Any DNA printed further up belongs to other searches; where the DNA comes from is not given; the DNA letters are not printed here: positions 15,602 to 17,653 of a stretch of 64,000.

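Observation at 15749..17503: Single-gene ABC-ATPase + DUF4435/Toprim-like fusion (OLD / fused-PARIS-like defence candidate) in a low-GC islet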

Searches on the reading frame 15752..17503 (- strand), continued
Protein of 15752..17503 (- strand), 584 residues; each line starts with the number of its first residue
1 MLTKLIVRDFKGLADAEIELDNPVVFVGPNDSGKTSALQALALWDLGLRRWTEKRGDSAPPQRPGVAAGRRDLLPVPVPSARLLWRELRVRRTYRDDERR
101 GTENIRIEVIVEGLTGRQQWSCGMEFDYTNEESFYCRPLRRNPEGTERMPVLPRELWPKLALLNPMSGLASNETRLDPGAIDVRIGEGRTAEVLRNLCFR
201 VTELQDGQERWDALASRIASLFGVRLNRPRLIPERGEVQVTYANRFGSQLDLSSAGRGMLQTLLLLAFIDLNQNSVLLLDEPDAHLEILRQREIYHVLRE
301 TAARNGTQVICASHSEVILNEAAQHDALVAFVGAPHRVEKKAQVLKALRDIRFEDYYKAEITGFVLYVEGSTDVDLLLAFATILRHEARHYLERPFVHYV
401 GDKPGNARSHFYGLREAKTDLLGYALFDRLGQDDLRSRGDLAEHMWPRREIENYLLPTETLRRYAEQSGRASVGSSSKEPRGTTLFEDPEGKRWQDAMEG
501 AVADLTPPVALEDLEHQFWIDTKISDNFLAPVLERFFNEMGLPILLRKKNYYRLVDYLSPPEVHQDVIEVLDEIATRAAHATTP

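Call 18: find_encoding_contigs(protein=P0043, flank=10000, max_places=2)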
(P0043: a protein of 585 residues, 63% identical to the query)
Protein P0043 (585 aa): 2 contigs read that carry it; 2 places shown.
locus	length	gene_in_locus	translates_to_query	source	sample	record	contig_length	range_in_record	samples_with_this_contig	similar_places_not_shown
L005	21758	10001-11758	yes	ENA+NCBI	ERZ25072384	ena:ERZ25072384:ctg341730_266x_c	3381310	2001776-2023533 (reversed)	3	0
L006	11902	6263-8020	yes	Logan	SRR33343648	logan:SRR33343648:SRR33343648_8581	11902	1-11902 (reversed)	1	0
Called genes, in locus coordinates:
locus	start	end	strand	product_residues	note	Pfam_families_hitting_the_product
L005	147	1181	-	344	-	PF08240:ADH_N, PF16912:Glu_dehyd_C, PF00107:ADH_zinc_N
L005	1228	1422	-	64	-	PF13561:adh_short_C2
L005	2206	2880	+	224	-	-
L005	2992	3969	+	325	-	PF00676:E1_dh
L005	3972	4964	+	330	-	PF02779:Transket_pyr, PF02780:Transketolase_C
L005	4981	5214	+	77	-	PF00364:Biotin_lipoyl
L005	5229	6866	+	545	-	PF02776:TPP_enzyme_N, PF00205:TPP_enzyme_M, PF02775:TPP_enzyme_C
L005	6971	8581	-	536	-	PF00389:2-Hacid_dh, PF02826:2-Hacid_dh_C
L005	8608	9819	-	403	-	PF00890:FAD_binding_2, PF01266:DAO, PF06039:Mqo (faint), PF13450:NAD_binding_8 (faint)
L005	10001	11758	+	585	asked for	PF02463:SMC_N (faint), PF13175:AAA_15, PF13476:AAA_23, PF13304:AAA_21, PF13175:AAA_15 (weak)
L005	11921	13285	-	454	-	PF06808:DctM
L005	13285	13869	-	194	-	PF04290:DctQ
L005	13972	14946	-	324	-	PF01699:Na_Ca_ex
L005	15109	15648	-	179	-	PF12844:HTH_19, PF13560:HTH_31, PF01381:HTH_3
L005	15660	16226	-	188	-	PF13560:HTH_31, PF01381:HTH_3, PF07883:Cupin_2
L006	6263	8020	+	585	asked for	PF02463:SMC_N (faint), PF13175:AAA_15, PF13476:AAA_23, PF13304:AAA_21, PF13175:AAA_15 (weak)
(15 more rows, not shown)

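Call 20: predict_structure(alignment_id=A1)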
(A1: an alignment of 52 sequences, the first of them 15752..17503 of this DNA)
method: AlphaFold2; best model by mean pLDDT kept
length: 584 residues; sequences in the alignment: 52
mean_pLDDT: 80.9   pTM: 0.60
mean pLDDT of the five models: 80.9, 78.3, 77.9, 77.4, 77.0
residues with pLDDT >= 90: 204; 70-90: 255; 50-70: 103; < 50: 22
segments of 3 or more residues with pLDDT < 50: 168-188
pLDDT, mean of each block of 10 residues (from residue 1): 87 79 75 79 88 75 71 61 60 67 78 89 85 81 76 84 59 39 41 80 89 92 91 79 91 82 85 85 64 79 87 74 71 55 57 73 91 95 96 90 90 81 92 81 93 95 95 70 78 96 94 92 94 95 90 96 96 93 62
secondary structure, 60 per line:
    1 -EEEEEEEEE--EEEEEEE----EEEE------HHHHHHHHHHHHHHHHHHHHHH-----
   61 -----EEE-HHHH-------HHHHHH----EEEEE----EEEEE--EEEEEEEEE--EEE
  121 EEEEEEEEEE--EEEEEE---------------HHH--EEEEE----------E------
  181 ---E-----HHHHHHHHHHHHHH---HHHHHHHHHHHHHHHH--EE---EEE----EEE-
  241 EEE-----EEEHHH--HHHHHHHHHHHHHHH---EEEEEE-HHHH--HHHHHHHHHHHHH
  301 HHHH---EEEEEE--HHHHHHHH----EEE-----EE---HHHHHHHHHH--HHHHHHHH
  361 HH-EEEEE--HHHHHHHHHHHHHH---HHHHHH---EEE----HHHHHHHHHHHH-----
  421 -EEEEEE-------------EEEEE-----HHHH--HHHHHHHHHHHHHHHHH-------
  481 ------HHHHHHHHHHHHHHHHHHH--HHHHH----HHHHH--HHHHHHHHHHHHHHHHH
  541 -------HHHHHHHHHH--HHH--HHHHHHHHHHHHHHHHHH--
elements in order: E2-10 E13-19 E24-27 H34-55 E66-68 H70-73 H81-86 E91-95 E100-104 E107-115 E118-130 E133-138 E159-163 H190-203 H207-222 E230-232 E237-239 E241-243 E249-251 H257-271 E275-280 H282-285 H288-304 E308-313 H316-323 E328-330 H341-350 H353-362 E364-368 H371-384 H388-393 E397-399 H404-415 E422-427 E441-445 H451-454 H457-473 H487-505 H508-512 H517-521 H524-540 H548-557 H565-582

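Call 23: fold_search(model_id=the predicted structure, library=pdb)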
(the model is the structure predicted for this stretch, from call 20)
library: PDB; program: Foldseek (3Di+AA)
matches with E <= 10: 974; with E <= 0.001: 190
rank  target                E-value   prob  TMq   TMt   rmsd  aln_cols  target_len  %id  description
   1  6p74                  1.0e-13  1.00  0.33  0.36  18.4       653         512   15  OLD nuclease from Thermus Scotoductus (released 2020-01-29)
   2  9nnb_D                1.2e-11  1.00  0.36  0.40  11.6       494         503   16  Cryo-EM structure of the Retron Ec78 complex, PtuA:PtuB:RT (4:2:1) (released 2025-10-08)
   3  8eea_B                1.5e-11  1.00  0.36  0.53   9.9       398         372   16  Structure of E.coli Septu (PtuAB) complex (released 2023-12-27)
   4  8eea_A                2.9e-11  1.00  0.37  0.54   9.8       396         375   15  Structure of E.coli Septu (PtuAB) complex (released 2023-12-27)
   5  8sux_C                2.9e-11  1.00  0.35  0.52  10.0       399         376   14  Structure of E. coli PtuA hexamer (released 2024-01-10)
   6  8eea_C                4.1e-11  1.00  0.37  0.46  12.8       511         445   14  Structure of E.coli Septu (PtuAB) complex (released 2023-12-27)
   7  8eea_D                4.3e-11  1.00  0.37  0.45  12.3       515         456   13  Structure of E.coli Septu (PtuAB) complex (released 2023-12-27)
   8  9vhe_C                7.6e-11  1.00  0.35  0.57   7.2       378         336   18  cryoEM structure of retron-Eco7 complex (released 2025-12-31)
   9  9kjx_E                8.8e-11  1.00  0.34  0.38  12.4       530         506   14  Cryo-EM structure of the Retron-Eco7 complex (state 1) (released 2025-11-12)
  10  9kjx_B                1.3e-10  1.00  0.34  0.38  12.5       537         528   14  Cryo-EM structure of the Retron-Eco7 complex (state 1) (released 2025-11-12)
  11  8sux_F                1.5e-10  1.00  0.36  0.53   9.7       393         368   13  Structure of E. coli PtuA hexamer (released 2024-01-10)
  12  9nnb_F                1.5e-10  1.00  0.34  0.37  11.6       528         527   14  Cryo-EM structure of the Retron Ec78 complex, PtuA:PtuB:RT (4:2:1) (released 2025-10-08)
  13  9vhl_D                1.7e-10  1.00  0.36  0.48  11.3       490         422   17  cryoEM structure of retron-Eco7 complex (form II) (released 2026-01-07)
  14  9kjy_D                2.0e-10  1.00  0.35  0.38  13.4       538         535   14  Cryo-EM structure of the Retron-Eco7 complex (state 2) (released 2025-11-12)
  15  9kjz_B                2.1e-10  1.00  0.34  0.37  12.5       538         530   15  Cryo-EM structure of the Retron-Eco7 complex (state 3) (released 2025-11-12)
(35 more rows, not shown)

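Call 39: search_protein_families(library=pfam, alignment_id=A3, max_evalue=0.1)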
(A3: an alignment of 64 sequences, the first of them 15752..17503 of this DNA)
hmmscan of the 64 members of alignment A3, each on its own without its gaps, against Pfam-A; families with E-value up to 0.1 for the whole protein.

A. member 1, window:15752-17503:- (584 aa): 6 families
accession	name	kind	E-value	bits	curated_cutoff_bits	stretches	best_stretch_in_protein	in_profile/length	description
PF13304.12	AAA_21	-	6.8e-23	82.6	27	2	227-320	220-304/304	AAA domain, putative AbiEii toxin, Type IV TA system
PF13175.12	AAA_15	-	1.4e-17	64.8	32.1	2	1-42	1-44/374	AAA ATPase domain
PF02463.25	SMC_N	-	7.7e-11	42.3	40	2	254-325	139-208/220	RecF/RecN/SMC N terminal domain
PF13476.12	AAA_23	-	2.9e-05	25.2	27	1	4-43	1-41/201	AAA domain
PF00005.33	ABC_tran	-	0.081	14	25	0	18-42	8-32/137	ABC transporter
PF13401.12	AAA_22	-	0.093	13.5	27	0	207-311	44-120/130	AAA domain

B. families by the number of members that match (of 64 scanned): 47 families (the first 25 are shown)
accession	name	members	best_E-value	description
PF13304.12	AAA_21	64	6.2e-25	AAA domain, putative AbiEii toxin, Type IV TA system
PF13175.12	AAA_15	64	6.8e-25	AAA ATPase domain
PF02463.25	SMC_N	64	7.2e-17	RecF/RecN/SMC N terminal domain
PF13476.12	AAA_23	64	5.2e-12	AAA domain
PF13555.12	AAA_29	58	1.8e-05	P-loop containing region of AAA domain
PF00005.33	ABC_tran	53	7.3e-08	ABC transporter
PF13514.12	AAA_27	51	4.3e-05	AAA domain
PF00004.35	AAA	18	3.1e-05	ATPase family associated with various cellular activities (AAA)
PF11398.14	DUF2813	15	0.00055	Protein of unknown function (DUF2813)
PF13401.12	AAA_22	15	0.00064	AAA domain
PF13521.12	AAA_28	8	0.0076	AAA domain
PF13481.12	AAA_25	5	0.00054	AAA domain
PF20720.3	nSTAND3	5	0.0025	Novel STAND NTPase 3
PF01926.29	MMR_HSR1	5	0.004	50S ribosome-binding GTPase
PF25199.1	nSTAND_NTPase5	4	0.008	Novel STAND NTPase 5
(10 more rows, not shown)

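Call 46: find_related_loci(query=A3, collection=genome_contigs, flank=8000)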
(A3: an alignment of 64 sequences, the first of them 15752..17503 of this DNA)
Query A3 (584 aa) in genome_contigs; peptide patterns used: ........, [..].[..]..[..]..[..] (x = any residue, [..] = any of these).
599 stretches matched a pattern (row limit reached: there are more); 260 encode a relative of the query (tblastn E <= 1e-3); the best 80 are kept; 80 distinct loci.
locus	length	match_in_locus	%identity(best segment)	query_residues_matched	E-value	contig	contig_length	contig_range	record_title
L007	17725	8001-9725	60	1-583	0e+0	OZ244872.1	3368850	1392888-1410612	MAG: Candidatus Aldehydirespirator sp. isolate 389653a7-0111-4ae2-a933-d032a7ae712c genome assembly, chromosome: 1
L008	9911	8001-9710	63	1-577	0e+0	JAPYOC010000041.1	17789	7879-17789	MAG: Candidatus Poriferisocius aerobius isolate m_cahh6 Seq41, whole genome shotgun sequence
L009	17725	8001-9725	52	1-581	0e+0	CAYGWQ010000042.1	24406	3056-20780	MAG TPA_asm: uncultured Acidobacteriota bacterium isolate ERP119294_co3_343 genome assembly, contig: NODE_1038_length_24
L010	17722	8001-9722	52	1-582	0e+0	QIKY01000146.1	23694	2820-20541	MAG: Planctomycetaceae bacterium isolate SZUA-33 Ga0063293_10001341, whole genome shotgun sequence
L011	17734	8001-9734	55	1-584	0e+0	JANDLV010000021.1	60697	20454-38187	MAG: Candidatus Siliceabacter maunaloa isolate MAG38_C4-C5 MAG38_21, whole genome shotgun sequence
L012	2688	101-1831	53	1-582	0e+0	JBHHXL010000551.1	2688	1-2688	MAG: Anaerolineae bacterium isolate D_1_bin.6 NODE_32015_length_2688_cov_26.245348, whole genome shotgun sequence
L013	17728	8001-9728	51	1-583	0e+0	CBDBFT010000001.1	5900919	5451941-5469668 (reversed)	MAG: Candidatus Poribacteria bacterium isolate 1793e3cd-57e7-4349-b6cf-f1c25c3b8095 genome assembly, contig: contig_1, w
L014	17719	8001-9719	51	1-581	0e+0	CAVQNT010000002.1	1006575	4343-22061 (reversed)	MAG: Candidatus Bathyarchaeota archaeon isolate MFD04408.bin.1.228 genome assembly, contig: contig_27907, whole genome s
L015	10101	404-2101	52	1-581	0e+0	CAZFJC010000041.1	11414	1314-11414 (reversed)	MAG TPA_asm: uncultured bacterium isolate binchicken_co7_184 genome assembly, contig: NODE_6822_length_11414_cov_10.6741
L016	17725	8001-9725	53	1-584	0e+0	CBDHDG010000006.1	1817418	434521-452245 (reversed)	MAG: bacterium isolate 69b2227f-91d7-440d-8fa6-b459675921ba genome assembly, contig: contig_6, whole genome shotgun sequ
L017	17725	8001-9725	52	1-581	0e+0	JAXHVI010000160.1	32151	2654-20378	MAG: Thermodesulfobacteriota bacterium isolate MAG73_tar_biofilm MAG73_160, whole genome shotgun sequence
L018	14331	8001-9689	51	1-581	0e+0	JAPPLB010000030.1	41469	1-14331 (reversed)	MAG: Bryobacterales bacterium isolate RHO3_bin_12 NODE_1926_length_41469_cov_56.217004, whole genome shotgun sequence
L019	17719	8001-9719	52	1-581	0e+0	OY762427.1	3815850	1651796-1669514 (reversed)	MAG: Alphaproteobacteria bacterium isolate ccf0328c-cffc-48f6-8afa-02e3c565a3a4 genome assembly, chromosome: 1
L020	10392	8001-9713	51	1-581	5e-180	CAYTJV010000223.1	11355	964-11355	MAG TPA_asm: uncultured Planctomycetaceae bacterium isolate SRP302447_co3_119 genome assembly, contig: NODE_16112_length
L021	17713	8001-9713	52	1-582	3e-179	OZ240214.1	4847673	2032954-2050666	MAG: Dehalococcoidia bacterium isolate 15407ad4-12be-4b8a-b00d-040aaa6d19d6 genome assembly, chromosome: 1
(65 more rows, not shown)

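Call 50: search_protein_families(library=pfam, proteins=[L007:14024-16837:-, L013:9969-10682:+, L015:25-396:+, L015:2122-4959:+, L009:4273-7842:+, L009:10426-13368:+, L013:5381-6874:+, L013:6917-7960:+, L021:5803-7980:+, L018:5869-7314:+], max_evalue=0.001)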
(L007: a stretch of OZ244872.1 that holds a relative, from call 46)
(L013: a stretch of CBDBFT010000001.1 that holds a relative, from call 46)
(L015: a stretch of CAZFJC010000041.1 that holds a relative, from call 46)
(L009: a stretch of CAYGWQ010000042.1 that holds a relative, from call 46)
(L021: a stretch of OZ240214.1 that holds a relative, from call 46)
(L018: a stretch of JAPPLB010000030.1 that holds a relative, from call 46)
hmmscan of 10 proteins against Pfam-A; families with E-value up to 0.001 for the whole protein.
L007:14024-16837:- (938 aa): 4 families
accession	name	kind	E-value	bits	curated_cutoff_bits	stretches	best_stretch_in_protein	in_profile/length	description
PF02653.21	BPD_transp_2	-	2.6e-47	161.7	26.8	2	12-285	2-266/269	Branched-chain amino acid transport system / permease component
PF00005.33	ABC_tran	-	6.9e-27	95.2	25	1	703-861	3-137/137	ABC transporter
PF12399.14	BCA_ABC_TP_C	-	5.9e-09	35.8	25.5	1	911-933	2-24/27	Branched-chain amino acid ATP-binding cassette transporter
PF13304.12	AAA_21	-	4.4e-06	27.4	27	0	824-879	229-287/304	AAA domain, putative AbiEii toxin, Type IV TA system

L013:9969-10682:+ (238 aa): 3 families
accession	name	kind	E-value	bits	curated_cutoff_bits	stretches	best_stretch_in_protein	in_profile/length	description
PF00106.31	adh_short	-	9.3e-38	130.1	26.6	1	3-191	1-188/195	short chain dehydrogenase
PF13561.12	adh_short_C2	-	5.3e-30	105.2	27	1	10-193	2-184/236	Enoyl-(Acyl carrier protein) reductase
PF08659.16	KR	-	1.2e-09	38.7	22.6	1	6-167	4-165/180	KR domain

L015:25-396:+ (124 aa): 0 families

L015:2122-4959:+ (946 aa): 1 family
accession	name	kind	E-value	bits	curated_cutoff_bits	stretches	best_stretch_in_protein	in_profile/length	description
PF04851.21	ResIII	-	4.5e-09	36.9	22.5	1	108-286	8-144/164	Type III restriction enzyme, res subunit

L009:4273-7842:+ (1190 aa): 5 families
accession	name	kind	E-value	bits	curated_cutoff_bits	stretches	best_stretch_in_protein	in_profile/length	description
PF00271.37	Helicase_C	-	1.6e-22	80.3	23.5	1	530-629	15-110/110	Helicase conserved C-terminal domain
PF13020.12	NOV_C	-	5.2e-18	65.3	22.1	1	1074-1160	5-91/91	Protein NO VEIN, C-terminal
PF00176.29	SNF2-rel_dom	-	7.8e-16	58.4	24.9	1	125-359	20-260/290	SNF2-related domain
PF04851.21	ResIII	-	4.4e-14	53.2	22.5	1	104-273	3-163/164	Type III restriction enzyme, res subunit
PF00270.35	DEAD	-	1.6e-08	34.9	26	1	125-273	17-161/167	DEAD/DEAH box helicase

L009:10426-13368:+ (981 aa): 3 families
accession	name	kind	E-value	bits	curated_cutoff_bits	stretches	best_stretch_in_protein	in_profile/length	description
PF06634.17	DUF1156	-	5.9e-28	97.2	24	1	22-94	1-73/73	Protein of unknown function (DUF1156)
PF02086.21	MethyltransfD12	-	6.4e-05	23.2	22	1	135-205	13-86/253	D12 class N6 adenine-specific DNA methyltransferase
PF01170.24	UPF0020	-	0.00065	19.9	22.3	0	146-168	32-54/197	RMKL-like, methyltransferase domain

L013:5381-6874:+ (498 aa): 1 family
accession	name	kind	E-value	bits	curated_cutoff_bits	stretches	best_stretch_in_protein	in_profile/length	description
PF00450.28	Peptidase_S10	-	3e-14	53.6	21.9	1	60-459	20-367/420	Serine carboxypeptidase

L013:6917-7960:+ (348 aa): 1 family
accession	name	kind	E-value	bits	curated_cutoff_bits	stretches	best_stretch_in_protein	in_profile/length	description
PF01408.29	GFO_IDH_MocA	-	3.8e-19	70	24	1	11-121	1-111/120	Oxidoreductase family, NAD-binding Rossmann fold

L021:5803-7980:+ (726 aa): 4 families
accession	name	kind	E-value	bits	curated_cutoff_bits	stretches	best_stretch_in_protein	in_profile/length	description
PF02518.31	HATPase_c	-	3.7e-23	82.5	26.4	1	590-709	3-110/111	Histidine kinase-, DNA gyrase B-, and HSP90-like ATPase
PF00512.31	HisKA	-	3.2e-10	40.3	26.9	1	455-539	2-62/66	His Kinase A (phospho-acceptor) domain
PF00672.30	HAMP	-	5.5e-08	33.4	25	1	359-407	1-49/53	HAMP domain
PF21689.3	TorS_sensor_domain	-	2e-06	28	27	1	56-166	1-112/275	Sensor protein TorS, sensor domain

L018:5869-7314:+ (482 aa): 3 families
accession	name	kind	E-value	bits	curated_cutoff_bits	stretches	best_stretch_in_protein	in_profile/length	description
PF00884.28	Sulfatase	-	5.8e-64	216.7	25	1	53-380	1-300/301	Sulfatase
PF01663.27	Phosphodiest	-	2.2e-15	57.6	23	1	60-329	5-227/342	Type I phosphodiesterase / nucleotide pyrophosphatase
PF16347.10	SGSH_C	-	6.7e-09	36.5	29.3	1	338-461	10-146/154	N-sulphoglucosamine sulphohydrolase, C-terminal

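Call 55: search_protein_families(library=pfam, alignment_id=A4, max_evalue=0.00001)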
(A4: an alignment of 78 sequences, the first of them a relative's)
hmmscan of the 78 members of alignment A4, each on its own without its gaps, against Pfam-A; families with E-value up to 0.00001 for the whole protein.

A. member 1, L007:6509-7273:+ (255 aa): 0 families

B. families by the number of members that match (of 78 scanned): 105 families (the first 25 are shown)
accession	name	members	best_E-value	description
PF04851.21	ResIII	7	4.4e-14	Type III restriction enzyme, res subunit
PF00176.29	SNF2-rel_dom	4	1.4e-31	SNF2-related domain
PF00271.37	Helicase_C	4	1.6e-22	Helicase conserved C-terminal domain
PF02601.20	Exonuc_VII_L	3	3.1e-100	Exonuclease VII, large subunit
PF13742.12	tRNA_anti_2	3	1.4e-30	OB-fold nucleic acid binding domain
PF00270.35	DEAD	3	1.6e-08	DEAD/DEAH box helicase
PF01420.25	Methylase_S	2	6.4e-33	Type I restriction modification DNA specificity domain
PF08861.15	DUF1828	2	6.3e-28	Domain of unknown function DUF1828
PF00450.28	Peptidase_S10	2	5.7e-15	Serine carboxypeptidase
PF00437.27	T2SSE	1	7.6e-129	Type II/IV secretion system protein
PF02615.19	Ldh_2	1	3e-98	Malate/L-lactate dehydrogenase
PF00883.26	Peptidase_M17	1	4.4e-95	Cytosol aminopeptidase family, catalytic domain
PF01653.23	DNA_ligase_aden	1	8e-88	NAD-dependent DNA ligase adenylation domain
PF09903.14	DUF2130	1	7.6e-83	Uncharacterized protein conserved in bacteria (DUF2130)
PF00488.27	MutS_V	1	2.9e-75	MutS domain V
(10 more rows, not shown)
